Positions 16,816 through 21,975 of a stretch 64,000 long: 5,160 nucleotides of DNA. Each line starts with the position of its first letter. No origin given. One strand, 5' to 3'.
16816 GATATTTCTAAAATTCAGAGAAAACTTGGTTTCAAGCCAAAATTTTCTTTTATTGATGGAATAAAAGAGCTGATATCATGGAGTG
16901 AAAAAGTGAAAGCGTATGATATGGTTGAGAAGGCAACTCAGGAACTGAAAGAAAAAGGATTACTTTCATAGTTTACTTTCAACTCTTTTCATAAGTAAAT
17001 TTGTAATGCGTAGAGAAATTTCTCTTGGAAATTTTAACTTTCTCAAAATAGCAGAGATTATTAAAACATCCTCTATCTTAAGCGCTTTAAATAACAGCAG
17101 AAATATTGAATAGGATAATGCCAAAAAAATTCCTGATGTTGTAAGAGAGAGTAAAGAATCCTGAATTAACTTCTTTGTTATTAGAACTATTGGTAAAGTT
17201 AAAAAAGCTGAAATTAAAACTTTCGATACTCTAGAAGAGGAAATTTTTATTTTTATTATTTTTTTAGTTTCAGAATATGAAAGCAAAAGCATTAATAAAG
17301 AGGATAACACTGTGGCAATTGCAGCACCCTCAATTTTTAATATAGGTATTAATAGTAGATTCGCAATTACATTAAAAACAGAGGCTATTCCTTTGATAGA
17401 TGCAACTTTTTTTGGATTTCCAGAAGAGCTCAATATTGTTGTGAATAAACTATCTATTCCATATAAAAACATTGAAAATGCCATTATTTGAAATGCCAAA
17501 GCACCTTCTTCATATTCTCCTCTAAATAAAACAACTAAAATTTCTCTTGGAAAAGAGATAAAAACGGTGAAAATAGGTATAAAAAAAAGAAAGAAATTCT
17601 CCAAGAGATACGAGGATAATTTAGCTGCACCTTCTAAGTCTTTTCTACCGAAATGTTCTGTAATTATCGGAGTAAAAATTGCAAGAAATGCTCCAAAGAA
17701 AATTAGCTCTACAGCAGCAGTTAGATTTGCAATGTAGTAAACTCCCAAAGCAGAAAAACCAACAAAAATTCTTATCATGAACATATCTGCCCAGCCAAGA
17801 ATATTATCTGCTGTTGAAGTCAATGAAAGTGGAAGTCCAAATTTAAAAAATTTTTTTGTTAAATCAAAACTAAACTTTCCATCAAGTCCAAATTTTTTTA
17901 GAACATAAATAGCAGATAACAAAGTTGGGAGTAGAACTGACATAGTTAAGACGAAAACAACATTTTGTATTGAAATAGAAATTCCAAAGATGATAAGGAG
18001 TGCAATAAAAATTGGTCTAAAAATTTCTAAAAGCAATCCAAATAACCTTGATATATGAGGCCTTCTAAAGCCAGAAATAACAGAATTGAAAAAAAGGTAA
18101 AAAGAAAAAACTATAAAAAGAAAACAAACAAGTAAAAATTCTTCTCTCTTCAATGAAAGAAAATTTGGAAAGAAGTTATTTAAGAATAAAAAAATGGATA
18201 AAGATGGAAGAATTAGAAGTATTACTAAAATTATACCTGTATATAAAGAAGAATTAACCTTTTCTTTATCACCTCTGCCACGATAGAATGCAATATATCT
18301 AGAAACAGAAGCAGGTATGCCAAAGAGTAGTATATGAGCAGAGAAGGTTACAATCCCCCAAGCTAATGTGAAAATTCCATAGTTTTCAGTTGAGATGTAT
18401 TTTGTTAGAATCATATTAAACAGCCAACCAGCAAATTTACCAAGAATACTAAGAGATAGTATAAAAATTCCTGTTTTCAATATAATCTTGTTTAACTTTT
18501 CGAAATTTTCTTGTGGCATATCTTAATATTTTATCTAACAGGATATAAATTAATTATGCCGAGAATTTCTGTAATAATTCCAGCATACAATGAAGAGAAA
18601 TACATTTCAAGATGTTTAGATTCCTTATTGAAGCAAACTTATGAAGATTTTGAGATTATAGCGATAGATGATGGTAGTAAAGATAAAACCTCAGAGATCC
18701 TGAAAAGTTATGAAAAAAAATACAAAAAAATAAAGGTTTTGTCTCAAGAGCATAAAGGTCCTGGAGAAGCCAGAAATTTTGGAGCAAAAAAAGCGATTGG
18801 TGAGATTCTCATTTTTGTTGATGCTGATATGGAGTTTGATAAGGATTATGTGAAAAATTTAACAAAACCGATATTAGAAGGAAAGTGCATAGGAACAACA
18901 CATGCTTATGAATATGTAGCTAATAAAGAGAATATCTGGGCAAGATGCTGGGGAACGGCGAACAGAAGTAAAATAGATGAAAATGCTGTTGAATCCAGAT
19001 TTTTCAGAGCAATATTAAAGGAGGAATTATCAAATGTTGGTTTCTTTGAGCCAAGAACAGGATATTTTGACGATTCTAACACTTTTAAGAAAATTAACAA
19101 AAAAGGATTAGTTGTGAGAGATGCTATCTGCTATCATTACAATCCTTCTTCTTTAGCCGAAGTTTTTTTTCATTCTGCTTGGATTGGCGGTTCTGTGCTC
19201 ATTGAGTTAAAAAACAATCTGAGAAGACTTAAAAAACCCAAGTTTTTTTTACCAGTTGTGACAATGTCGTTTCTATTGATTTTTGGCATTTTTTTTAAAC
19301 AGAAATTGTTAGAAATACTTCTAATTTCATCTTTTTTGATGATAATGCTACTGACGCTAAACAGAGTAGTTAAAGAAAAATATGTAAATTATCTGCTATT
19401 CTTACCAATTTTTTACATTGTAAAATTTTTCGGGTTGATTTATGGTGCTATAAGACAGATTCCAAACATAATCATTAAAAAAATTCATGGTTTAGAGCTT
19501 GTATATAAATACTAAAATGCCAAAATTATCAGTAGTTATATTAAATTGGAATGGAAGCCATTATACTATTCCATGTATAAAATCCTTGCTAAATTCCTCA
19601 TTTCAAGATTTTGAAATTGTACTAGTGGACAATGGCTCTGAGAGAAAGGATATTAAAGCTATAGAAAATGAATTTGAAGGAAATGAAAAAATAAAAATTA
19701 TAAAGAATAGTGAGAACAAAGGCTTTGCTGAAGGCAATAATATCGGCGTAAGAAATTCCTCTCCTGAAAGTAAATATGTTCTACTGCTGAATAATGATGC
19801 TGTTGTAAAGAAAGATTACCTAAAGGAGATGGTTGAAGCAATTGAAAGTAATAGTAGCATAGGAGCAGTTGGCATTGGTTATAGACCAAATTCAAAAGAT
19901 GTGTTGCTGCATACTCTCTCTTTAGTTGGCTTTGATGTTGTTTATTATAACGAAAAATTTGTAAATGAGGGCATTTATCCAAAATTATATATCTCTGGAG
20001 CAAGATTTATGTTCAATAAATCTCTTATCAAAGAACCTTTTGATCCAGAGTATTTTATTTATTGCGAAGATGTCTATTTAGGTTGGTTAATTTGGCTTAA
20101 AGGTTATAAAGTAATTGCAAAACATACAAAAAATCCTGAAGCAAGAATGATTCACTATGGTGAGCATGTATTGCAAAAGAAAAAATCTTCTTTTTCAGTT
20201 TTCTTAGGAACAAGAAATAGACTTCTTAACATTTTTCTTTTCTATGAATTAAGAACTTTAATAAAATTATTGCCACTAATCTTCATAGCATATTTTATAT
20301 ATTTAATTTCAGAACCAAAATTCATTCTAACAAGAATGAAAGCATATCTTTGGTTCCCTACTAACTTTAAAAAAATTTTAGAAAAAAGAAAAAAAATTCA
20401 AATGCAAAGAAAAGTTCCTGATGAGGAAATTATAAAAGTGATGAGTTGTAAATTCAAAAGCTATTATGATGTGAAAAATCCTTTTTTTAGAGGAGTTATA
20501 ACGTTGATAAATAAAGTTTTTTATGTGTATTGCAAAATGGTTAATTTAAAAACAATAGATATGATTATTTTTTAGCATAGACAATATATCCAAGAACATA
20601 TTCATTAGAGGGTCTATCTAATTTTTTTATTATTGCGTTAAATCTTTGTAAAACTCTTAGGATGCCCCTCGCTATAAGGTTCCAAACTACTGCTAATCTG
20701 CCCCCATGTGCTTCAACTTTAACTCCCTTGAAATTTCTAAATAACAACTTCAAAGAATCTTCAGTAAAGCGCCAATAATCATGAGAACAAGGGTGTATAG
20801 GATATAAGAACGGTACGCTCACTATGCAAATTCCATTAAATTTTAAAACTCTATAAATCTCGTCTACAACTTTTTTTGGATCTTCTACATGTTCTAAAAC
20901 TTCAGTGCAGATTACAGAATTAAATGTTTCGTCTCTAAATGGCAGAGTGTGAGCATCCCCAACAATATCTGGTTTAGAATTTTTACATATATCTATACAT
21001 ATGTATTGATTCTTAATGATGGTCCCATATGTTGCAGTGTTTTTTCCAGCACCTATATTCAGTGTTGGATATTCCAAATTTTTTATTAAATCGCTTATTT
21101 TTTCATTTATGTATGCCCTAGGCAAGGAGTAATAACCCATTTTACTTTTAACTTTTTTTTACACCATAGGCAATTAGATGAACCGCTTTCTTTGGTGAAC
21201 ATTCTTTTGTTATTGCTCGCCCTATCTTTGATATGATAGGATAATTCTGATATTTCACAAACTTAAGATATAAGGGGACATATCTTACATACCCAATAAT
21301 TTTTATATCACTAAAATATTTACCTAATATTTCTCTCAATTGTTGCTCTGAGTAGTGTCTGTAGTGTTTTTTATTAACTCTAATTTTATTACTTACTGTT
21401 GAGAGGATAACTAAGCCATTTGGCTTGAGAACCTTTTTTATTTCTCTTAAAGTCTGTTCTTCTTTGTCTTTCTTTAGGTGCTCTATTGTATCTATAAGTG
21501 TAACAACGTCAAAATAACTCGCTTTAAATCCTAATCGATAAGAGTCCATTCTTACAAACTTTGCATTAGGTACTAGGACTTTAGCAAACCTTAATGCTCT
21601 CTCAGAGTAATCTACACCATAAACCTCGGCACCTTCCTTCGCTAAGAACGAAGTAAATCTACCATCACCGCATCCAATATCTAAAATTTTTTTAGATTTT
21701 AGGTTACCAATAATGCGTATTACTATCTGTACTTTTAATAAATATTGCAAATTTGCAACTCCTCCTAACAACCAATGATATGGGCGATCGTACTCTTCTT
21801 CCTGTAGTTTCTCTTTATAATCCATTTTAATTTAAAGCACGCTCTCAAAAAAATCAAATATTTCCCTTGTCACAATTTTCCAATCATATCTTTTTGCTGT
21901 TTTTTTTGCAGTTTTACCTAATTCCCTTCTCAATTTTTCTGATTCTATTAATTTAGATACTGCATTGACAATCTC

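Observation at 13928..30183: Candidate lipid-linked protein O-glycosylation route: Dol-P-sugar synthase-like GT2 plus PMT-type GT-C with DE motif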

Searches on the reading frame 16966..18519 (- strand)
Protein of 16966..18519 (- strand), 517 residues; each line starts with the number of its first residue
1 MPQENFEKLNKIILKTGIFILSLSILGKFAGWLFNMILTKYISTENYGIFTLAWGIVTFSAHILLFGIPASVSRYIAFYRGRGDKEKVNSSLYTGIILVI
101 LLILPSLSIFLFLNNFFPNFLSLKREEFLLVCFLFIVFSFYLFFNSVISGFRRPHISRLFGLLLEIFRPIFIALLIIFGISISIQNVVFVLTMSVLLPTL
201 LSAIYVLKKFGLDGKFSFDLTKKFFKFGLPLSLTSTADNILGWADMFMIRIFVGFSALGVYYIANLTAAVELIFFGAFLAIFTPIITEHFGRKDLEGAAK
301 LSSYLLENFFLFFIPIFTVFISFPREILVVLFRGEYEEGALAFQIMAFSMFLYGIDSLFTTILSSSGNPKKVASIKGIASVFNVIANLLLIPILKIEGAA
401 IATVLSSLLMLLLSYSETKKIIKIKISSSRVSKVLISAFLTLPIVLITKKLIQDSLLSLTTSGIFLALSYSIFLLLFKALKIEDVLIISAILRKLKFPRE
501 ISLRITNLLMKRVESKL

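Call 4: search_protein_families(library=pfam, proteins=[window:16966-18519:-], max_evalue=0.01)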
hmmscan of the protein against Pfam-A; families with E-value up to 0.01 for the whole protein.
window:16966-18519:- (517 aa): 3 families
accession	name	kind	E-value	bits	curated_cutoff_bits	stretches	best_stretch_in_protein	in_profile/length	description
PF01943.22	Polysacc_synt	-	7.8e-20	71.9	28.2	1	15-287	3-271/274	Polysaccharide biosynthesis protein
PF01554.23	MatE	-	5.3e-09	36.4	24.9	2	230-388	1-160/161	MatE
PF03023.19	MurJ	-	1.2e-06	27.8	27.4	1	169-448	134-432/451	Lipid II flippase MurJ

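Call 5: search_protein_families(library=ncbifam, proteins=[window:16966-18519:-], max_evalue=0.01)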
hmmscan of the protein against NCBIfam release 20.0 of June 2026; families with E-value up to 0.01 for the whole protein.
window:16966-18519:- (517 aa): 5 families
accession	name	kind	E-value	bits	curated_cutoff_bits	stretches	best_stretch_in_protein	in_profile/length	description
TIGR02900.1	spore_V_B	equivalog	1.8e-16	60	372.3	1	17-474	4-486/488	stage V sporulation protein B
NF050818.1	PolSacchBiosHfsF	equivalog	1.9e-11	43.6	700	2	205-441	187-426/468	polysaccharide biosynthesis protein HfsF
TIGR00797.1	matE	subfamily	2.5e-09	36.6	147.4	1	230-445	1-222/396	MATE family efflux transporter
TIGR01695.1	murJ_mviN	equivalog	1.7e-06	27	235.55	1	71-483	59-502/506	murein biosynthesis integral membrane protein MurJ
NF041871.1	Wzx_EPS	equivalog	3.4e-06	26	800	1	180-494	161-477/492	exopolysaccharide biosynthesis flippase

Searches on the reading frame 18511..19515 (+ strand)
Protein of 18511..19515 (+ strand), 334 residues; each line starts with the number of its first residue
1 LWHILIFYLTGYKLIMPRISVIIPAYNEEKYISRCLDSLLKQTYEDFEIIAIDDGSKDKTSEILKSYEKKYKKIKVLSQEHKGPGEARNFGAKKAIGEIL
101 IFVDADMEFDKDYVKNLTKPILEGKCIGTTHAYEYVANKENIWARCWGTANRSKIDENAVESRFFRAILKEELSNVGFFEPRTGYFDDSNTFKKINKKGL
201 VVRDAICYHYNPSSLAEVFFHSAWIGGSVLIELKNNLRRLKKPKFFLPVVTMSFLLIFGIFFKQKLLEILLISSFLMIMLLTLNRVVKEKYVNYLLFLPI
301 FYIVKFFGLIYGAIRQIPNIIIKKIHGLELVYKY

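Call 4: search_protein_families(library=pfam, proteins=[window:18511-19515:+], max_evalue=0.01)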
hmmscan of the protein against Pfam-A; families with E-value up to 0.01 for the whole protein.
window:18511-19515:+ (334 aa): 6 families
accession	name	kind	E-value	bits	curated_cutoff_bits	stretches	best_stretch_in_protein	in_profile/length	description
PF00535.33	Glycos_transf_2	-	1.3e-39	136.3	23.3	1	20-144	1-128/168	Glycosyl transferase family 2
PF13641.12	Glyco_tranf_2_3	-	2.1e-14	54.5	27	1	17-147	1-135/230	Glycosyltransferase like family 2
PF10111.15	Glyco_tranf_2_2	-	2.3e-13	50.7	27.3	1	20-119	1-104/276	Glycosyltransferase like family 2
PF03071.21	GNT-I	-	0.0059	15.9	25.4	0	15-79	91-157/434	GNT-I family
PF13704.12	Glyco_tranf_2_4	-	0.0073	17.2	27.5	0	27-106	2-81/98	Glycosyl transferase family 2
PF13506.12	Glyco_transf_21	-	0.0074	16.2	21.7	0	93-146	27-79/174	Glycosyl transferase family 21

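Call 5: search_protein_families(library=ncbifam, proteins=[window:18511-19515:+], max_evalue=0.01)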
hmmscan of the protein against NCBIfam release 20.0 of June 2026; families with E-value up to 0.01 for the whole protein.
window:18511-19515:+ (334 aa): 29 families (the best 25 are shown)
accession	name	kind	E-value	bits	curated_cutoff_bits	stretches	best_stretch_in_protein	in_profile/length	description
NF007482.0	PRK10073.1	equivalog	1.2e-26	93.6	423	1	16-117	5-106/334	glycosyltransferase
NF041875.1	EPS_EpsD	equivalog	1.1e-24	87.5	370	1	19-116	1-99/325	exopolysaccharide biosynthesis glycosyltransferase EpsD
TIGR03937.1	PgaC_IcaA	equivalog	7.3e-24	84.5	422.3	1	16-142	44-171/407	poly-beta-1,6-N-acetyl-D-glucosamine synthase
NF047683.1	TeichurnBiosyTuaG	equivalog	1.9e-23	83.4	400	1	16-140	5-130/252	teichuronic acid biosynthesis protein TuaG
TIGR04283.1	glyco_like_mftF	equivalog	5e-20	72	182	1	19-155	1-131/221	TIGR04283 family arsenosugar biosynthesis glycosyltransferase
NF038299.1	EPS_HpsN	equivalog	4.6e-19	68.5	425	1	17-129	1-114/317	hormogonium polysaccharide biosynthesis glycosyltransferase HpsN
NF050050.1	ProtGlycPglI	equivalog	3.8e-18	65.9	500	1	16-124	1-111/306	GalNAc(5)-diNAcBac-PP-undecaprenol beta-1,3-glucosyltransferase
TIGR03965.1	mycofact_glyco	equivalog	2.4e-16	59.7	280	1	17-119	74-177/467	mycofactocin biosynthesis glycosyltransferase MftF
NF041394.1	GtaseAglG_Halo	equivalog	2.3e-15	56.7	440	1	18-120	2-106/304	glucosyl-dolichyl phosphate glucuronosyltransferase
NF038302.1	EPS_HpsE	equivalog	6.4e-14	51.6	300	1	19-117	3-107/307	hormogonium polysaccharide biosynthesis glycosyltransferase HpsE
NF010496.0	PRK13915.1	equivalog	1.5e-13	50.5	262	1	17-128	31-149/307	glucosyl-3-phosphoglycerate synthase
TIGR04242.1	nodulat_NodC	equivalog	5e-13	48.8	550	1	15-143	46-177/395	chitooligosaccharide synthase NodC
TIGR03469.1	HpnB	hypoth_equivalog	5.3e-13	48.8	379.25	1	15-121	42-160/386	hopene-associated glycosyltransferase HpnB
NF047588.1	GlcsyltransPgfSStrep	equivalog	9e-13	48.1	500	1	18-125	2-114/308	glycosyltransferase PgfS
TIGR03111.1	glyc2_xrt_Gpos1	hypoth_equivalog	1.1e-12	47.5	363.95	1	16-118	48-153/439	TIGR03111 family XrtG-associated glycosyltransferase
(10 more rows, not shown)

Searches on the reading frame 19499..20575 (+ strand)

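Call 4: search_protein_families(library=pfam, proteins=[window:19499-20575:+], max_evalue=0.01)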
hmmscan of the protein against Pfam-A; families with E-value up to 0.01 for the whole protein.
window:19499-20575:+ (358 aa): 5 families
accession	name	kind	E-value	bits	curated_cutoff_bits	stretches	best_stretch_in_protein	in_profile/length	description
PF00535.33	Glycos_transf_2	-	4.4e-24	85.7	23.3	1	11-179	1-166/168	Glycosyl transferase family 2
PF13641.12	Glyco_tranf_2_3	-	5.1e-12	46.7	27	1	8-206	1-202/230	Glycosyltransferase like family 2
PF13632.12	Glyco_trans_2_3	-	4.9e-06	26.9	27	1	93-272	1-182/198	Glycosyl transferase family group 2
PF10111.15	Glyco_tranf_2_2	-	0.00012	22.2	27.3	1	20-117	12-108/276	Glycosyltransferase like family 2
PF00483.29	NTP_transferase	-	0.0099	15.9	21.2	0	27-127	38-136/245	Nucleotidyl transferase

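Call 5: search_protein_families(library=ncbifam, proteins=[window:19499-20575:+], max_evalue=0.01)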
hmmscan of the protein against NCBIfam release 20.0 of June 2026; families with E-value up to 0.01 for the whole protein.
window:19499-20575:+ (358 aa): 21 families
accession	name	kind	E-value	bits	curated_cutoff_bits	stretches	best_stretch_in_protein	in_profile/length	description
TIGR03937.1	PgaC_IcaA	equivalog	2.3e-18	66.4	422.3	1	5-206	42-241/407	poly-beta-1,6-N-acetyl-D-glucosamine synthase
NF041394.1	GtaseAglG_Halo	equivalog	4.5e-13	49.2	440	1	9-125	2-117/304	glucosyl-dolichyl phosphate glucuronosyltransferase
TIGR01556.1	rhamnosyltran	subfamily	8.5e-13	48.1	200.55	1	34-125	17-109/281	rhamnosyltransferase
NF047683.1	TeichurnBiosyTuaG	equivalog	1.8e-11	44.2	400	1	5-118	3-114/252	teichuronic acid biosynthesis protein TuaG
NF050050.1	ProtGlycPglI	equivalog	3.2e-10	39.9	500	1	7-117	1-110/306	GalNAc(5)-diNAcBac-PP-undecaprenol beta-1,3-glucosyltransferase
NF007482.0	PRK10073.1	equivalog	1.1e-09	37.8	423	1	5-114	3-109/334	glycosyltransferase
TIGR03111.1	glyc2_xrt_Gpos1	hypoth_equivalog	2.3e-09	36.6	363.95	1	5-124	46-165/439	TIGR03111 family XrtG-associated glycosyltransferase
NF041875.1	EPS_EpsD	equivalog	3.3e-09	36.6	370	1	10-120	1-109/325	exopolysaccharide biosynthesis glycosyltransferase EpsD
TIGR04242.1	nodulat_NodC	equivalog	1.8e-08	33.8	550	1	6-126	46-167/395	chitooligosaccharide synthase NodC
NF038299.1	EPS_HpsN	equivalog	2.8e-08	33.1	425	1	8-124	1-115/317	hormogonium polysaccharide biosynthesis glycosyltransferase HpsN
NF053739.1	GlytfEpsEBac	equivalog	1.6e-07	30.6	450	1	8-127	1-119/265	glycosyltransferase EpsE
NF038302.1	EPS_HpsE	equivalog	8.1e-05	21.7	300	1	9-125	2-121/307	hormogonium polysaccharide biosynthesis glycosyltransferase HpsE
NF007453.0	PRK10018.1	equivalog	0.00011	21.9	382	1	5-84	3-82/280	colanic acid biosynthesis glycosyltransferase WcaA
TIGR04017.1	WcaA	equivalog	0.00015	21.4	495.75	1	5-86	2-83/279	colanic acid biosynthesis glycosyltransferase WcaA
NF047588.1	GlcsyltransPgfSStrep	equivalog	0.00016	21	500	1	28-116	25-111/308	glycosyltransferase PgfS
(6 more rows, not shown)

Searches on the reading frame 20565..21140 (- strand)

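Call 89: search_protein_families(library=pfam, proteins=[window:20565-21140:-], max_evalue=0.00001)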
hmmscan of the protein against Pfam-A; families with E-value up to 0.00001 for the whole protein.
window:20565-21140:- (191 aa): 5 families
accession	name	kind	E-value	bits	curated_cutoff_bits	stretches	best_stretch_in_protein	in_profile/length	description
PF08241.18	Methyltransf_11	-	6.3e-16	59.2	21.2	1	30-107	6-95/95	Methyltransferase domain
PF13847.12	Methyltransf_31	-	9e-10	38.8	27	1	60-108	60-110/145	Methyltransferase domain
PF13649.12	Methyltransf_25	-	3.2e-08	34.6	27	1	59-103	51-97/97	Methyltransferase domain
PF13489.12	Methyltransf_23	-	1.2e-07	32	27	1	63-112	72-121/164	Methyltransferase domain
PF08242.18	Methyltransf_12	-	6e-06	27.4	30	0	65-104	60-97/98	Methyltransferase domain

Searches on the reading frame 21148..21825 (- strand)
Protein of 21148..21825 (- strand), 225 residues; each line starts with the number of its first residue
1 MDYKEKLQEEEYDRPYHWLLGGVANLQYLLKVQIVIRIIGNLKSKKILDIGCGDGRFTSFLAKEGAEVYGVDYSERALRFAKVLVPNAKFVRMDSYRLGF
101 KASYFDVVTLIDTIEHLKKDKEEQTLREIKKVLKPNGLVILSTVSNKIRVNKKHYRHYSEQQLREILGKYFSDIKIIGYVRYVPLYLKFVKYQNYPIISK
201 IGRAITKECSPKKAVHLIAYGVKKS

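Call 89: search_protein_families(library=pfam, proteins=[window:21148-21825:-], max_evalue=0.00001)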
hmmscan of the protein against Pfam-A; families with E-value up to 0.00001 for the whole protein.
window:21148-21825:- (225 aa): 11 families
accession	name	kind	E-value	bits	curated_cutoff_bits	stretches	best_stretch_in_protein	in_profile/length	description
PF08241.18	Methyltransf_11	-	1.7e-23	83.5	21.2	1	48-141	1-95/95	Methyltransferase domain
PF13649.12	Methyltransf_25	-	1.5e-22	80.5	27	1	47-137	1-97/97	Methyltransferase domain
PF13489.12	Methyltransf_23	-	2.5e-20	73.3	27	1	36-158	14-145/164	Methyltransferase domain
PF13847.12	Methyltransf_31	-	1.7e-19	70.4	27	1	43-155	3-129/145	Methyltransferase domain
PF08242.18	Methyltransf_12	-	1.9e-18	67.4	30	1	48-138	1-97/98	Methyltransferase domain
PF01209.24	Ubie_methyltran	-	3e-10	40.3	20.1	1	34-172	38-182/233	ubiE/COQ5 methyltransferase family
PF02353.26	CMAS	-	6.8e-10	39.1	27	1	31-153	50-176/273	Mycolic acid cyclopropane synthetase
PF05219.18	DREV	-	2.3e-07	30.7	26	1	39-173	90-219/265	DREV methyltransferase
PF03141.22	Methyltransf_29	-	4.6e-07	29.2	23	1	26-161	99-235/506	Putative S-adenosyl-L-methionine-dependent methyltransferase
PF01728.25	FtsJ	-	4.8e-07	30.3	24.1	1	41-177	20-162/181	FtsJ-like methyltransferase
PF08003.17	Methyltransf_9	-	4.5e-06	26.3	23.8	1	31-144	103-220/315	Protein of unknown function (DUF1698)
